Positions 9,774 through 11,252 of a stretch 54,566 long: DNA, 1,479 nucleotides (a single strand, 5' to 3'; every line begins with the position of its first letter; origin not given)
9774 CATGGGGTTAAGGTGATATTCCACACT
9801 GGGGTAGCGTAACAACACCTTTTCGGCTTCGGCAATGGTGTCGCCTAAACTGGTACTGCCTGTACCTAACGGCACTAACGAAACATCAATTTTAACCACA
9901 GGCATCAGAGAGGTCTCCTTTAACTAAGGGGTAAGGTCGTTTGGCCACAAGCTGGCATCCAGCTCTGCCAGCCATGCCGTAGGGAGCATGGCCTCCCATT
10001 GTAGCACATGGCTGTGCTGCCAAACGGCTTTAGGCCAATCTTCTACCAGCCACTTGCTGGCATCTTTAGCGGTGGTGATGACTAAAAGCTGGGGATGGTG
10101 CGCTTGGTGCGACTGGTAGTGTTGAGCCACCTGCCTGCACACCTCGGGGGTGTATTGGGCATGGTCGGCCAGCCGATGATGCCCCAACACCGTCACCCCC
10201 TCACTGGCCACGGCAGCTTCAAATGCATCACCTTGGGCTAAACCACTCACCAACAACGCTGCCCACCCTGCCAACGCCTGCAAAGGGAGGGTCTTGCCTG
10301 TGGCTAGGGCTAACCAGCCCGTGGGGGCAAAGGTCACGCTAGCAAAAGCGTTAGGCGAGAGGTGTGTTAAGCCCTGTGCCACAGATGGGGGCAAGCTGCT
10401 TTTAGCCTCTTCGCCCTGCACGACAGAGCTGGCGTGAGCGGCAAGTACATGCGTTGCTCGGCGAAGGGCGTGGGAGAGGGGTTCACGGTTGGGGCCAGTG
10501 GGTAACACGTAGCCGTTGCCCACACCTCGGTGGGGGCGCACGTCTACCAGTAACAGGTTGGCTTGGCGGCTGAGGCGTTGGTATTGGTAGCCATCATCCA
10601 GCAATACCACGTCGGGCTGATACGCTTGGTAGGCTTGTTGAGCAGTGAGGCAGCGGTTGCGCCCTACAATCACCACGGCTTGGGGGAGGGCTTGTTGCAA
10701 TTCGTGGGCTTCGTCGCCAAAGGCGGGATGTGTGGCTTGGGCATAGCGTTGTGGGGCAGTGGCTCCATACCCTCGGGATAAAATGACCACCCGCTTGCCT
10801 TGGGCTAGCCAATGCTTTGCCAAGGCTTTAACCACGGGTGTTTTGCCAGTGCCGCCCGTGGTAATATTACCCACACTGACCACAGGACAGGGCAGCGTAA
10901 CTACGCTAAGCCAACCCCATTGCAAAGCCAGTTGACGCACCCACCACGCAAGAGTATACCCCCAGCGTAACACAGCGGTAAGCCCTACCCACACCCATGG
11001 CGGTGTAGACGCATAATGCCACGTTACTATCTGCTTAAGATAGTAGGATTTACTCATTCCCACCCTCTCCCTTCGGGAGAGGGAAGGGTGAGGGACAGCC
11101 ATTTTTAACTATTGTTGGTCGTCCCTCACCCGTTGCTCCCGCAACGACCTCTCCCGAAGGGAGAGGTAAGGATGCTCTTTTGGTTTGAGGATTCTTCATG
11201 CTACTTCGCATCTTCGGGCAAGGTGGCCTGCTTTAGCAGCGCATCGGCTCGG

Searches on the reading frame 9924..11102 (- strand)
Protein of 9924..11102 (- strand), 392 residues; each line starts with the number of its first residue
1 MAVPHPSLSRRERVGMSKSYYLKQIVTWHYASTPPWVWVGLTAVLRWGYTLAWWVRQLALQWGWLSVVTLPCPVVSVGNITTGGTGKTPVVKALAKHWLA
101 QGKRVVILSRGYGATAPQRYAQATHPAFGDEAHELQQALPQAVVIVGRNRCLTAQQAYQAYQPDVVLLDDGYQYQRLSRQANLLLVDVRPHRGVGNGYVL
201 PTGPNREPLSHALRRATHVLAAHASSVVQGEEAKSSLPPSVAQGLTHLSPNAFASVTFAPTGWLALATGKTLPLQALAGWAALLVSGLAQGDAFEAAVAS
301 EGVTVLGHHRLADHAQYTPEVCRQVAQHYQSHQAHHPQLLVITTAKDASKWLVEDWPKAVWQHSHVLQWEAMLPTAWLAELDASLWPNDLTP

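Call 22: search_protein_families(library=ncbifam, proteins=[window:9924-11102:-], max_evalue=0.00001)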
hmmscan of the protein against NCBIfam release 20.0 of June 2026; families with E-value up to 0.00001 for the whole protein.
window:9924-11102:- (392 aa): 2 families
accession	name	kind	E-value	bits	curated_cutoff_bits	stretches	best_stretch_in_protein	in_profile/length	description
TIGR00682.1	lpxK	equivalog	2.5e-38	132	91.95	1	65-350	21-290/324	tetraacyldisaccharide 4'-kinase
NF001892.0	PRK00652.1-5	equivalog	9.9e-23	80.6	327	1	70-219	50-196/308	tetraacyldisaccharide 4'-kinase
